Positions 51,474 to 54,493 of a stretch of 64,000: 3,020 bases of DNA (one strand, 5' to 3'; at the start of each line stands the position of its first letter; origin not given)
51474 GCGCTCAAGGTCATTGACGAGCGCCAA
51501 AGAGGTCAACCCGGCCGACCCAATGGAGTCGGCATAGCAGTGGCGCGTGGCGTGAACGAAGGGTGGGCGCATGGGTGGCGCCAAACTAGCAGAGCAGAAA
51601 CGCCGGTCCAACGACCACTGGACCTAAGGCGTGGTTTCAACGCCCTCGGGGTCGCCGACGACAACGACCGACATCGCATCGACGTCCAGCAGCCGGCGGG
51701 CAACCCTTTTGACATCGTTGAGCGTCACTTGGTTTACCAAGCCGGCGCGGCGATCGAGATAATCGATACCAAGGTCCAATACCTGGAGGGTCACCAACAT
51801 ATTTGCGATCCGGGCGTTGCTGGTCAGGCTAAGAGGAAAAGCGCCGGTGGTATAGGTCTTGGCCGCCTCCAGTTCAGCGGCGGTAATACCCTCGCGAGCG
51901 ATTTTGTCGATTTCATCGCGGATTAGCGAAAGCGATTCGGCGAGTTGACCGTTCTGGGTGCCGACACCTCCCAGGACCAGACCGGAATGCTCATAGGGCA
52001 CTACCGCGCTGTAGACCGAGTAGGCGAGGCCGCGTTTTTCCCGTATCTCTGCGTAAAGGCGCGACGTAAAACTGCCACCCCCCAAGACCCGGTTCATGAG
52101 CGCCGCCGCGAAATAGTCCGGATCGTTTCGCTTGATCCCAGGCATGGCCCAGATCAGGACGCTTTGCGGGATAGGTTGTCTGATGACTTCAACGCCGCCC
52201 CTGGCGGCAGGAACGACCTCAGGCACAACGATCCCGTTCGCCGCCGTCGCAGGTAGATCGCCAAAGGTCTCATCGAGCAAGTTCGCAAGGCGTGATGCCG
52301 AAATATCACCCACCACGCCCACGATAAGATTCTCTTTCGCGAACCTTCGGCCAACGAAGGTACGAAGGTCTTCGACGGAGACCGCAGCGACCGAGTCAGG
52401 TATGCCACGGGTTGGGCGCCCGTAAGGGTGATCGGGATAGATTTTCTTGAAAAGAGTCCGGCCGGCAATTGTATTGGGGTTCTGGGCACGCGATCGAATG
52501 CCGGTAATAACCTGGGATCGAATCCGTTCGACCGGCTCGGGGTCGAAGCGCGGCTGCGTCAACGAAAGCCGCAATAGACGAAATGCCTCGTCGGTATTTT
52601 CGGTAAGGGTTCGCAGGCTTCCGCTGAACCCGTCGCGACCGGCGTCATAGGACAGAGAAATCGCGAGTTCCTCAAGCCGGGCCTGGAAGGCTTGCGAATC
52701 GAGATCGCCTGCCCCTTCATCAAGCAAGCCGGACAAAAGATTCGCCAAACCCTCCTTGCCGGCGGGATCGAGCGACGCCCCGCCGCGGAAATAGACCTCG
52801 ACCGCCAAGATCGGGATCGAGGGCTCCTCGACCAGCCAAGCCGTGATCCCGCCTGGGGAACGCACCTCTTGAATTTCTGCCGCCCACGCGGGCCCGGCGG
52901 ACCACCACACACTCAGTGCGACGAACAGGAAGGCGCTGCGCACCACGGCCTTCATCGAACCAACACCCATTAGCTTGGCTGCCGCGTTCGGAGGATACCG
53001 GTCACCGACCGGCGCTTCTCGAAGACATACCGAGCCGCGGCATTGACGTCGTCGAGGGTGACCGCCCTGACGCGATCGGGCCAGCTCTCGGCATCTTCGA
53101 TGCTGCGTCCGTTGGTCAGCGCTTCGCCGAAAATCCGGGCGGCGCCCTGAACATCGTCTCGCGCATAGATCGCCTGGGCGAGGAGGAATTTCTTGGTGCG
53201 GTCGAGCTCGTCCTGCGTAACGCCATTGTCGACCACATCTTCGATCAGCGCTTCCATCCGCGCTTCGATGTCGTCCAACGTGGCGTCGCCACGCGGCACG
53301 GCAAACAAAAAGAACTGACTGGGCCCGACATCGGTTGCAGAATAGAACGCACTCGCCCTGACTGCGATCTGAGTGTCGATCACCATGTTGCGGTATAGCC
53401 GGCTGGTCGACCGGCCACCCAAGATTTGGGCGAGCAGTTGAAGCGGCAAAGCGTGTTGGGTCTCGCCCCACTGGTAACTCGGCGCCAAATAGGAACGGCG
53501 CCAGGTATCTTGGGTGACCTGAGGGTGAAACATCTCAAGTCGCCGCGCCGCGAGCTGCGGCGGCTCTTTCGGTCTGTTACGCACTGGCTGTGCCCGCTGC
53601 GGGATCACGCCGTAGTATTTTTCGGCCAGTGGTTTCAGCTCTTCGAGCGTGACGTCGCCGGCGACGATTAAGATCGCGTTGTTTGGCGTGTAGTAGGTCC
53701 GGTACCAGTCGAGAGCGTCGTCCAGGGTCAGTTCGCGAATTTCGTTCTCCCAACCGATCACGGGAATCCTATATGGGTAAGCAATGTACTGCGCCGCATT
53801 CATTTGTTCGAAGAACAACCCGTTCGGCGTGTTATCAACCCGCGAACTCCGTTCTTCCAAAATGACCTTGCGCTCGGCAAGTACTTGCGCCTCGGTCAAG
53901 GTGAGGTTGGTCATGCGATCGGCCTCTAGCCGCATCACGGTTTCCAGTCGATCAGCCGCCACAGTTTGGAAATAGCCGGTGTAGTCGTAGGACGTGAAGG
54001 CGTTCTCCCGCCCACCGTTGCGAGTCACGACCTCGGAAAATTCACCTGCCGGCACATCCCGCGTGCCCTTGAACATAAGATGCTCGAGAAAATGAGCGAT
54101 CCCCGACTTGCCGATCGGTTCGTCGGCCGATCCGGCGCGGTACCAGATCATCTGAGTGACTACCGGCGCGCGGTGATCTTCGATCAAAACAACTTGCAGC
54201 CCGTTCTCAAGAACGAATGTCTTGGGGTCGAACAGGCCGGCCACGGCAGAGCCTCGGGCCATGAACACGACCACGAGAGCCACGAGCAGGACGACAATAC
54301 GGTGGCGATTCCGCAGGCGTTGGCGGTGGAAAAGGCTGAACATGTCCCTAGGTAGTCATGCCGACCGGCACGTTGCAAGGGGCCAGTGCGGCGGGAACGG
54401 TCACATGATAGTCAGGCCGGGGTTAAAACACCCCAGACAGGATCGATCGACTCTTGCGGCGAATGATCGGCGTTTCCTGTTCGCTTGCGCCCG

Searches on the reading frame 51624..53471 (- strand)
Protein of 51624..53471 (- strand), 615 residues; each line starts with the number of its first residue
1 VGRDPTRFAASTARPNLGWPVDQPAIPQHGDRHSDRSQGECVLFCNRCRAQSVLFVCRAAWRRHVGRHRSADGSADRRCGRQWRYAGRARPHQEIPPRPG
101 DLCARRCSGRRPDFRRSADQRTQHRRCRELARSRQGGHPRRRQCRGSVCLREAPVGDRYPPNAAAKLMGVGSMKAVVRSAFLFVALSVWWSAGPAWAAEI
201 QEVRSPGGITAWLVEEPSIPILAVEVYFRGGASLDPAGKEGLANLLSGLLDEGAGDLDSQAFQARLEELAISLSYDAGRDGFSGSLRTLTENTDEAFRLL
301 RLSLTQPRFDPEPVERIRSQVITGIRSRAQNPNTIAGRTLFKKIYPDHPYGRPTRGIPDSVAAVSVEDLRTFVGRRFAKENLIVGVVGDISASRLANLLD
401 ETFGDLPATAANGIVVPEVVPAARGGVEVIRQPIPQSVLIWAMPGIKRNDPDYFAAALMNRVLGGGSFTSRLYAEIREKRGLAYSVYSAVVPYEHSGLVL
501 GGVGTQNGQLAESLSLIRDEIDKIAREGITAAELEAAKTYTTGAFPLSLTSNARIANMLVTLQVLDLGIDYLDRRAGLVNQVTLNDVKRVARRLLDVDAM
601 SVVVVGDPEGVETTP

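Call 110: search_protein_families(library=pfam, proteins=[window:51624-53471:-], max_evalue=0.00001)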
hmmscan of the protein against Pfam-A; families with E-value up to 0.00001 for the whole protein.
window:51624-53471:- (615 aa): 2 families
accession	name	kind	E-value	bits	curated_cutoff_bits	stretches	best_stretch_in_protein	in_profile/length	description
PF05193.26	Peptidase_M16_C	-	1.4e-37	129.7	23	1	364-539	2-179/181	Peptidase M16 inactive domain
PF00675.25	Peptidase_M16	-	2.7e-06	27.8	22.3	1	216-355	7-146/149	Insulinase (Peptidase family M16)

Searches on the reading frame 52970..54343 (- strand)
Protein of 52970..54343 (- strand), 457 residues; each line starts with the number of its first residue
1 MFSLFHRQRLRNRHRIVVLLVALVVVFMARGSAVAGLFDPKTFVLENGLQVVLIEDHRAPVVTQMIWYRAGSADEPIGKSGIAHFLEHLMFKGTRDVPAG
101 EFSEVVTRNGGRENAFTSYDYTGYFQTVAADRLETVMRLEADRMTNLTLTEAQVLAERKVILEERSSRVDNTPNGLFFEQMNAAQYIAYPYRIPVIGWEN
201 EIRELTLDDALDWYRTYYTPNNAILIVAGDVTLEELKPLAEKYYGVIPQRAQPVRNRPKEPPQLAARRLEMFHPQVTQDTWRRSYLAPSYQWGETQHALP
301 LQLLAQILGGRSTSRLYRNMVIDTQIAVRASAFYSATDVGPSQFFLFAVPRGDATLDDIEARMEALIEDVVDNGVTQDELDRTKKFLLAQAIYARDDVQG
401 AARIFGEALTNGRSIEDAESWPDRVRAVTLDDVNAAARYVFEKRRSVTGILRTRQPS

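Call 110: search_protein_families(library=pfam, proteins=[window:52970-54343:-], max_evalue=0.00001)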
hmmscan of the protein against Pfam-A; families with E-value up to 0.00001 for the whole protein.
window:52970-54343:- (457 aa): 2 families
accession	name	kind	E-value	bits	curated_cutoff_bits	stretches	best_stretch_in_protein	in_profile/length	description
PF05193.26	Peptidase_M16_C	-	3.1e-31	109.1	23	1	205-385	2-179/181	Peptidase M16 inactive domain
PF00675.25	Peptidase_M16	-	4.1e-27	95.3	22.3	1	51-196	2-146/149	Insulinase (Peptidase family M16)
